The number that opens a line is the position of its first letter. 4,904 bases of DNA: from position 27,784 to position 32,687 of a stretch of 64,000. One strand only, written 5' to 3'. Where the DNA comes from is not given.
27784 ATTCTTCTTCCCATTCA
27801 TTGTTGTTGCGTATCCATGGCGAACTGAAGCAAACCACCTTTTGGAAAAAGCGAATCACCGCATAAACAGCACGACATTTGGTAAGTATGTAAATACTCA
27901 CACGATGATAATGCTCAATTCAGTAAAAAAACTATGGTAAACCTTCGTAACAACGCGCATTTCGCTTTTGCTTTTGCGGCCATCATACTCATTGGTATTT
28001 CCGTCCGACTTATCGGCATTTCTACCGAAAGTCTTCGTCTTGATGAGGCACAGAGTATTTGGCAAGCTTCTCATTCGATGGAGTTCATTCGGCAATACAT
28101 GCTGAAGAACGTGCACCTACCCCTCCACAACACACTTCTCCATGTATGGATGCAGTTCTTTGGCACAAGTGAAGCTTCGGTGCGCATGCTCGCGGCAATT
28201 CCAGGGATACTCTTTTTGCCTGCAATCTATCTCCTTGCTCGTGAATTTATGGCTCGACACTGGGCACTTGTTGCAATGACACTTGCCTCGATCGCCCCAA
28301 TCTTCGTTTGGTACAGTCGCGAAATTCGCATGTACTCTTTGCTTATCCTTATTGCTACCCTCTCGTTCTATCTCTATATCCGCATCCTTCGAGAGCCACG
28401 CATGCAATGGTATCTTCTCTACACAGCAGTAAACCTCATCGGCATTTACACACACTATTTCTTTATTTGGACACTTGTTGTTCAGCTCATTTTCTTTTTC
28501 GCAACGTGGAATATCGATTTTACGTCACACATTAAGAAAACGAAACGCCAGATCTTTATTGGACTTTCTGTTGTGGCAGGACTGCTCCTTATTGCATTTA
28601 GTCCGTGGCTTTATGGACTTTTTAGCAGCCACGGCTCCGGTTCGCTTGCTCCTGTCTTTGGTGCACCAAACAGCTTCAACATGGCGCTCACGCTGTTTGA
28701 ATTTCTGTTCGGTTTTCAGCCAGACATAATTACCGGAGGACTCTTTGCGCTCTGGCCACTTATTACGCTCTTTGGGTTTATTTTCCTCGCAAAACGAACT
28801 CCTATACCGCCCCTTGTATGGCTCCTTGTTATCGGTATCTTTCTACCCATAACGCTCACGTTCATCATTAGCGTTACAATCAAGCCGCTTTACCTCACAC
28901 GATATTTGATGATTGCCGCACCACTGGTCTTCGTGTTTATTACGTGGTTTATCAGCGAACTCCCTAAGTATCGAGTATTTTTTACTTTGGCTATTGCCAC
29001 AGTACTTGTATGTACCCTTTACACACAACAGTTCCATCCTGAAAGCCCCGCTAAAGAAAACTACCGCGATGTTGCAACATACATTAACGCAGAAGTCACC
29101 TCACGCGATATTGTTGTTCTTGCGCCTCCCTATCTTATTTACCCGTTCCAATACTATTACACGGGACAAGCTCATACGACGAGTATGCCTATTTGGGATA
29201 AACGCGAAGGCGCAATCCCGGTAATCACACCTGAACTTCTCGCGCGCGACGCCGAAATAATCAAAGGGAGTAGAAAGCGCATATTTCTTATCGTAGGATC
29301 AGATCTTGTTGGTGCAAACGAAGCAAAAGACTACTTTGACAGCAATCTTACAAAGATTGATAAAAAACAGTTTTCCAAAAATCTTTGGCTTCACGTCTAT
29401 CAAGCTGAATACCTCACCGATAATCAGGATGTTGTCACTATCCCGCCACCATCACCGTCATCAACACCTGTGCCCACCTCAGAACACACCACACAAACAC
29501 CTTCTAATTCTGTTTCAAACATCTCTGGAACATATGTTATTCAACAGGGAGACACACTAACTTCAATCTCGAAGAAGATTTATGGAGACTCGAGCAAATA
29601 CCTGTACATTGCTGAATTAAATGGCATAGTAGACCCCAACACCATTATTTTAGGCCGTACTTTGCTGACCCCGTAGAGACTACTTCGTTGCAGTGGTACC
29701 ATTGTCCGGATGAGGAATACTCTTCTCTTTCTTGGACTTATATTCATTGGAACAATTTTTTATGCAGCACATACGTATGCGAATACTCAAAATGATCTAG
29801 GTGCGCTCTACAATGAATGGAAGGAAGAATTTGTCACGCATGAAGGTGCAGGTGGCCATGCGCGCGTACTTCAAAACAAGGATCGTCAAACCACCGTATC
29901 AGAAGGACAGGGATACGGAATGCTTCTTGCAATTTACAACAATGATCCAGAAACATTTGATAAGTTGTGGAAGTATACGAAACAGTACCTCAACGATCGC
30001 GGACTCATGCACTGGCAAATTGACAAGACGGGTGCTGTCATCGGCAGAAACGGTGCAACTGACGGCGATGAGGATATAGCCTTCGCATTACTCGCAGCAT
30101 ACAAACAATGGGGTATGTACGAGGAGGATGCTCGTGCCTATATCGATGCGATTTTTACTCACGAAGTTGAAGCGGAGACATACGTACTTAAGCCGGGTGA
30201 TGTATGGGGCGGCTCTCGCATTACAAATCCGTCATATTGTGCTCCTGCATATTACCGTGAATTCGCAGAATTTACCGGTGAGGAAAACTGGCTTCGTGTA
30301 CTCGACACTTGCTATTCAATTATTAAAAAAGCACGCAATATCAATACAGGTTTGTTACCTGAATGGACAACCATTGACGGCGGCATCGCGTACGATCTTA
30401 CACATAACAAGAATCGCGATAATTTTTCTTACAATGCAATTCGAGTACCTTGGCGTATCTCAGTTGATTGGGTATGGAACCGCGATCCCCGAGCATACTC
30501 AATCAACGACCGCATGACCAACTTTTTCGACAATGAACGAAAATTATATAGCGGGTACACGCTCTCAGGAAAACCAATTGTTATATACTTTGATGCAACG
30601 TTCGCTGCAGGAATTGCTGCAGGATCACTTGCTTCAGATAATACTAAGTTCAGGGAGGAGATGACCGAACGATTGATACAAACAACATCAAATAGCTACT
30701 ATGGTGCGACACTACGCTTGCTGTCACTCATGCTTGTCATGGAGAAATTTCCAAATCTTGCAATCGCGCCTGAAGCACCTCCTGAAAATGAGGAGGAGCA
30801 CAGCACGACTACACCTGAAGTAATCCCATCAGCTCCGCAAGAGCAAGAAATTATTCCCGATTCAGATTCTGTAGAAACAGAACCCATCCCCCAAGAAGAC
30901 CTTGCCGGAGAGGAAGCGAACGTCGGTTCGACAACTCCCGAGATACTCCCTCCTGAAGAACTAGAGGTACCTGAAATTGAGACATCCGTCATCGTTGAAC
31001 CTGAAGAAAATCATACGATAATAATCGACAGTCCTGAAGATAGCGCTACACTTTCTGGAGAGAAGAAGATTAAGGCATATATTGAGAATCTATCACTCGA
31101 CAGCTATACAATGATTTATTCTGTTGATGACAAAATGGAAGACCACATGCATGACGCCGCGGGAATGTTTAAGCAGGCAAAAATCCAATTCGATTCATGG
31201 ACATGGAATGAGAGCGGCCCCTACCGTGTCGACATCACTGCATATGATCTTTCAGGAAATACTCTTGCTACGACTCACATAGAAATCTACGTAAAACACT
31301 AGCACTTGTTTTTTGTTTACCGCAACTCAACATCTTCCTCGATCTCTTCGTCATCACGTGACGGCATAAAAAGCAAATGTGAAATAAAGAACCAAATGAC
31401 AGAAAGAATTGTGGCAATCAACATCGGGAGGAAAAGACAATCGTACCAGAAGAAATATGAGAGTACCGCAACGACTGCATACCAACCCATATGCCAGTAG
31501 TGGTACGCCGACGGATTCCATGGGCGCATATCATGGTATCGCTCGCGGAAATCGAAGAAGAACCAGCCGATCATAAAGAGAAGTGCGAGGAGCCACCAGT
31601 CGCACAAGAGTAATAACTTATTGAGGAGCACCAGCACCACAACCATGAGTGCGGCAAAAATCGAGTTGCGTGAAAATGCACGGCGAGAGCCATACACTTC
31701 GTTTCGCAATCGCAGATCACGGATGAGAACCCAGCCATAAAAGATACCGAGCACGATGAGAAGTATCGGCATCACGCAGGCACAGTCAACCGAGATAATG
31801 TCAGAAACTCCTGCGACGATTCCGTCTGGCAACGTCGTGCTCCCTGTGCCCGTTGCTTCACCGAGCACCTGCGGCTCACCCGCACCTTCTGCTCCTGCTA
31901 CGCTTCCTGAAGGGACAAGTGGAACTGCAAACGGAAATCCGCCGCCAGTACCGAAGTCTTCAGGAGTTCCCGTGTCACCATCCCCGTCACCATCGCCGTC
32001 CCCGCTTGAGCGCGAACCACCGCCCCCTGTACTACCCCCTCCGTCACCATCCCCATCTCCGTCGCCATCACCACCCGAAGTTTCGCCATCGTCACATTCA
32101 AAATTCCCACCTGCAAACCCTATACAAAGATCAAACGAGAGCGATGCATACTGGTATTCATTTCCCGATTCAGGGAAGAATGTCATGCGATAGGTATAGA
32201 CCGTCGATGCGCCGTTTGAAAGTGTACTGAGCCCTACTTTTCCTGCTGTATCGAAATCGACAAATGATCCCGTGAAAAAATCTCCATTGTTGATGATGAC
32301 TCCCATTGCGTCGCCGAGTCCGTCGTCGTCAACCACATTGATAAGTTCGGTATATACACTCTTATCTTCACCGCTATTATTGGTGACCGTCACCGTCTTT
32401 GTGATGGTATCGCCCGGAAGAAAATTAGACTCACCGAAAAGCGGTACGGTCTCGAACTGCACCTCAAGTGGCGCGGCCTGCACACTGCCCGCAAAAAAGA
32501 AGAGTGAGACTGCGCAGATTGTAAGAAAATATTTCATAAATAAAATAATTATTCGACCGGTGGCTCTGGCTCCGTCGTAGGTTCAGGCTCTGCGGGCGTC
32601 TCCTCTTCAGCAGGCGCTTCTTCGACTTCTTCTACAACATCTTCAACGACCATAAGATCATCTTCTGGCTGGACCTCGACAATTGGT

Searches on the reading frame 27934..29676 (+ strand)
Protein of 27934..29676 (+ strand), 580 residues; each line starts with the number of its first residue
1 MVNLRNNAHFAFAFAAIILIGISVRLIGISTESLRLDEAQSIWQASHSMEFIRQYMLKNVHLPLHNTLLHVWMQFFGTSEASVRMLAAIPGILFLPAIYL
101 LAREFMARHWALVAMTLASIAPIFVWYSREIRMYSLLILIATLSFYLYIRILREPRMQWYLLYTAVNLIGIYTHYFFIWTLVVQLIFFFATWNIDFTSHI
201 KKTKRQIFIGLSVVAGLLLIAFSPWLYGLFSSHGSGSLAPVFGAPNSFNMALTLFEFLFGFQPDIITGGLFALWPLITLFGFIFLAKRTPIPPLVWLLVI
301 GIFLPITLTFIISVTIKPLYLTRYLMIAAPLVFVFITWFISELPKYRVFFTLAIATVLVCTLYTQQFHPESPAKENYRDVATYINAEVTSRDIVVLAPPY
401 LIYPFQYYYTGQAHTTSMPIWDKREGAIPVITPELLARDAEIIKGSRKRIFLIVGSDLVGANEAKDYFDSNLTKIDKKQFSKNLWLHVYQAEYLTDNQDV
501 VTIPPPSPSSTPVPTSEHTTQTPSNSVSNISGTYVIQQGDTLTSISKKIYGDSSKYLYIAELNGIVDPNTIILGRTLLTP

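Call 8: search_protein_families(library=ncbifam, proteins=[window:27934-29676:+], max_evalue=0.01)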
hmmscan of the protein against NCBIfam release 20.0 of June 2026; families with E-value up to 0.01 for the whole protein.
window:27934-29676:+ (580 aa): 4 families
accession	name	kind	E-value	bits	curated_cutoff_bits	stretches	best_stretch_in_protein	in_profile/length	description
TIGR03663.1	TIGR03663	subfamily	8.4e-11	41.5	126.25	1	13-169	3-157/435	flippase activity-associated protein Agl23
NF052499.1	MnslTaseMT1671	equivalog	1.2e-08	33.9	900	1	24-395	39-405/523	mannosyltransferase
NF008399.0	PRK11198.1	equivalog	3.5e-06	27.5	134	1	530-580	94-146/149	peptidoglycan-binding protein LysM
NF050804.1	CellDivDipMCaul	equivalog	0.007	15.2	900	1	498-578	97-177/634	cell division endopeptidase DipM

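Call 9: search_protein_families(library=pfam, proteins=[window:27934-29676:+], max_evalue=0.01)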
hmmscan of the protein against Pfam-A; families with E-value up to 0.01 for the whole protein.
window:27934-29676:+ (580 aa): 2 families
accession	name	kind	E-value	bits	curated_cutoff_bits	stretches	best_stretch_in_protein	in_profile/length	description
PF13231.12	PMT_2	-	2.3e-12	47.9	26.1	1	63-226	4-158/160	Dolichyl-phosphate-mannose-protein mannosyltransferase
PF01476.26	LysM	-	7.3e-06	26.3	20.9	1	534-580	1-43/43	LysM domain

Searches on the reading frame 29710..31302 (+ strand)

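Call 8: search_protein_families(library=ncbifam, proteins=[window:29710-31302:+], max_evalue=0.01)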
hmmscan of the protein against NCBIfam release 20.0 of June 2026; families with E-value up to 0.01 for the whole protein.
window:29710-31302:+ (530 aa): 1 family
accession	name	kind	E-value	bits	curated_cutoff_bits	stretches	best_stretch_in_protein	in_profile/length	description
NF008305.0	PRK11097.1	equivalog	1.8e-27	96.2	299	1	32-247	27-252/378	cellulose synthase complex periplasmic endoglucanase BcsZ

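Call 9: search_protein_families(library=pfam, proteins=[window:29710-31302:+], max_evalue=0.01)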
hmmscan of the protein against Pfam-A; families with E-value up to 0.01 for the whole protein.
window:29710-31302:+ (530 aa): 1 family
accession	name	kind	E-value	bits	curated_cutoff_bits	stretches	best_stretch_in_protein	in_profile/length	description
PF01270.23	Glyco_hydro_8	-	1.9e-64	218.3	24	1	33-341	27-337/341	Glycosyl hydrolases family 8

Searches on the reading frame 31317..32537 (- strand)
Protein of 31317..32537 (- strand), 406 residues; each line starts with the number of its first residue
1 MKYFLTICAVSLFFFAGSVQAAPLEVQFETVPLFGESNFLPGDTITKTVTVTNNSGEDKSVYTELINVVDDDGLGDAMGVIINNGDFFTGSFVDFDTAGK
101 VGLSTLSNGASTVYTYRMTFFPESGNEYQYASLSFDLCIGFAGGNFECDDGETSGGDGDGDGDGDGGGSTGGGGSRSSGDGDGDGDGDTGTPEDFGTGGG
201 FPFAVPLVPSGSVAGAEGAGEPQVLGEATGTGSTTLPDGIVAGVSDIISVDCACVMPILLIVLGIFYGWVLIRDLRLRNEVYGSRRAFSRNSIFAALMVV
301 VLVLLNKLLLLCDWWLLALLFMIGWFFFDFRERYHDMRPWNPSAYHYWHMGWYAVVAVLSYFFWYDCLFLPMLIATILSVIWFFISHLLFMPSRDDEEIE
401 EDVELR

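Call 3: search_protein_families(library=ncbifam, proteins=[window:31317-32537:-], max_evalue=0.1)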
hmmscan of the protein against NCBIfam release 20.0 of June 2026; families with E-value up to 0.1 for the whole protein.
window:31317-32537:- (406 aa): 1 family
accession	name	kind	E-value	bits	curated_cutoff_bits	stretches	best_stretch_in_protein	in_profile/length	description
TIGR04090.1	exp_by_SipW_IV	subfamily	0.096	12.4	60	0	36-55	49-68/241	BsaA family SipW-dependent biofilm matrix protein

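Call 4: search_protein_families(library=pfam, proteins=[window:31317-32537:-], max_evalue=0.1)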
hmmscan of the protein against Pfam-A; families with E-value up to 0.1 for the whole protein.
window:31317-32537:- (406 aa): 0 families

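Call 41: find_homologous_proteins(query=window:31317-32537:-, max_evalue=0.001)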
Query window:31317-32537:- (406 aa): 17 proteins with E <= 0.001 among 8000 candidates.
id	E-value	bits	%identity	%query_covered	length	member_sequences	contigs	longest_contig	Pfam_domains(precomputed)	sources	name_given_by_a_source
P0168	6.8e-275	930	100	100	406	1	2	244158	-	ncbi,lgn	-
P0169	4.7e-111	390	46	97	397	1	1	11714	-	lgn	-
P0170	1.3e-34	138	40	42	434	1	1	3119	PF16656.12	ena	-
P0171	3.4e-34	137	42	36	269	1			-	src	-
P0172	1.2e-33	135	45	37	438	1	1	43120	PF16656.12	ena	-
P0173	3.5e-32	130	46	35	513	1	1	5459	PF16656.12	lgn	-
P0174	2.3e-28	118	45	35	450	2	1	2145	PF16656.12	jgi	-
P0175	5.6e-28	116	50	31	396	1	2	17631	PF16656.12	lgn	-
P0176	8.7e-28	116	42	32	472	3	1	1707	PF16656.12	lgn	-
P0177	4.3e-27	113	47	37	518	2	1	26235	PF16656.12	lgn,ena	-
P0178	6.0e-27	113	44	34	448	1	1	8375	PF16656.12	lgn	-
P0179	6.3e-27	113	53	29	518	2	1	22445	PF16656.12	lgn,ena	-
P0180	4.9e-26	110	41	36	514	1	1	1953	PF16656.12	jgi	-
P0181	2.4e-25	108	44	34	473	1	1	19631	PF16656.12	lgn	-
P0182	7.8e-20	90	43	32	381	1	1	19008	PF16656.12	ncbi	-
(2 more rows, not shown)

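Call 49: predict_structure(alignment_id=A3)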
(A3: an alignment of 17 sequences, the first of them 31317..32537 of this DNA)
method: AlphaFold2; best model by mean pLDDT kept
length: 406 residues; sequences in the alignment: 17
mean_pLDDT: 70.6   pTM: 0.42
mean pLDDT of the five models: 70.6, 64.5, 63.7, 62.2, 61.9
residues with pLDDT >= 90: 94; 70-90: 157; 50-70: 51; < 50: 104
segments of 3 or more residues with pLDDT < 50: 1-4, 12-19, 152-163, 165-238, 402-406
pLDDT, mean of each block of 10 residues (from residue 1): 51 49 91 81 94 95 94 95 88 95 96 96 89 93 78 46 43 35 38 37 37 34 38 42 55 76 78 73 69 82 81 78 77 67 76 83 81 87 85 57 47
secondary structure, 60 per line:
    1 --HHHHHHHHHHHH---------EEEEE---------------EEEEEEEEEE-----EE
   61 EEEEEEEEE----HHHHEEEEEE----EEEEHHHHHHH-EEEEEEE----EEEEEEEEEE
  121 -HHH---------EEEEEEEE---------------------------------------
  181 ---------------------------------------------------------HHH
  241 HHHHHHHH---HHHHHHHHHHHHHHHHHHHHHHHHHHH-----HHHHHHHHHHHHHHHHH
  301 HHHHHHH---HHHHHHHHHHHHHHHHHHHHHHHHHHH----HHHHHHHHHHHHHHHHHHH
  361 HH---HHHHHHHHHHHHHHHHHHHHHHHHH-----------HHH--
elements in order: H3-14 E24-28 E44-53 E59-69 H74-77 E78-83 E88-91 H92-98 E100-106 E111-120 E134-141 H238-248 H252-278 H284-307 H311-337 H342-362 H366-390

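Call 51: fold_search(model_id=the predicted structure, library=pdb)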
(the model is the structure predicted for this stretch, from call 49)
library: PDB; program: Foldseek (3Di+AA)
matches with E <= 10: 1021; with E <= 0.001: 3
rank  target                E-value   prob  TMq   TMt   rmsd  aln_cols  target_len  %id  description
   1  8aur_A                9.0e-06  1.00  0.24  0.40   4.9       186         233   16  Cryo-EM structure of a TasA fibre (released 2022-11-30)
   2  7fe5_A                8.4e-04  1.00  0.20  0.38   6.2       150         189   13  AvmM Catalyzes Macrocyclization in Alchivemycin A Biosynthesis (released 2021-09-01)
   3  7fe0_A                9.4e-04  1.00  0.20  0.37   6.4       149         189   15  AvmM Catalyzes Macrocyclization in Alchivemycin A Biosynthesis (released 2021-09-01)
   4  8cs9_X                1.1e-03  1.00  0.17  0.11  11.3       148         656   14  Composite reconstruction of Class 1 of the erythrocyte ankyrin-1 complex (released 2022-07-20)
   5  4ei0_B                1.1e-03  0.95  0.16  0.20  12.1       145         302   14  Crystal structure of a DUF4466 family protein (PARMER_03218) from Parabacteroides merdae ATCC 43184 at 2.00 A resoluti (released 2012-05-30)
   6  4ei0_A                1.1e-03  0.94  0.15  0.19  12.3       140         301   14  Crystal structure of a DUF4466 family protein (PARMER_03218) from Parabacteroides merdae ATCC 43184 at 2.00 A resoluti (released 2012-05-30)
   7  7uzs                  1.1e-03  1.00  0.18  0.11  12.6       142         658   15  Protein 4.2 (local refinement from consensus reconstruction of ankyrin complex classes) (released 2022-07-20)
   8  5cl2_A                1.3e-03  0.99  0.16  0.25  11.2       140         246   11  Crystal structure of Spo0M, sporulation control protein, from Bacillus subtilis. (released 2015-12-16)
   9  5fqe_A                1.9e-03  1.00  0.19  0.14  10.2       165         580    7  The details of glycolipid glycan hydrolysis by the structural analysis of a family 123 glycoside hydrolase from Clostr (released 2016-03-30)
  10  7tvz_E                2.0e-03  1.00  0.16  0.10  10.8       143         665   17  Cryo-EM structure of human band 3-protein 4.2 complex in diagonal conformation (released 2022-06-08)
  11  8csw                  2.3e-03  1.00  0.16  0.11  12.6       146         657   14  Local refinement of protein 4.2 in Class 2 of erythrocyte ankyrin-1 complex (released 2022-07-20)
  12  5fqe_B                2.4e-03  1.00  0.19  0.14  10.0       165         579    6  The details of glycolipid glycan hydrolysis by the structural analysis of a family 123 glycoside hydrolase from Clostr (released 2016-03-30)
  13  7k2t_A                2.6e-03  0.90  0.12  0.13   9.6       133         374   16  Mg2+/ATP-bound structure of the full-length WzmWzt O antigen ABC transporter in lipid nanodiscs (released 2021-01-13)
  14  2wmp_B                2.7e-03  1.00  0.19  0.52   5.0       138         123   14  Structure of the E. coli chaperone PapD in complex with the pilin domain of the PapGII adhesin (released 2010-08-25)
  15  9ifr                  2.9e-03  0.99  0.17  0.43   5.3       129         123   13  CLIPPER domain from the Gram-negative fibrillar adhesin "B9T28_05395 (released 2025-11-26)
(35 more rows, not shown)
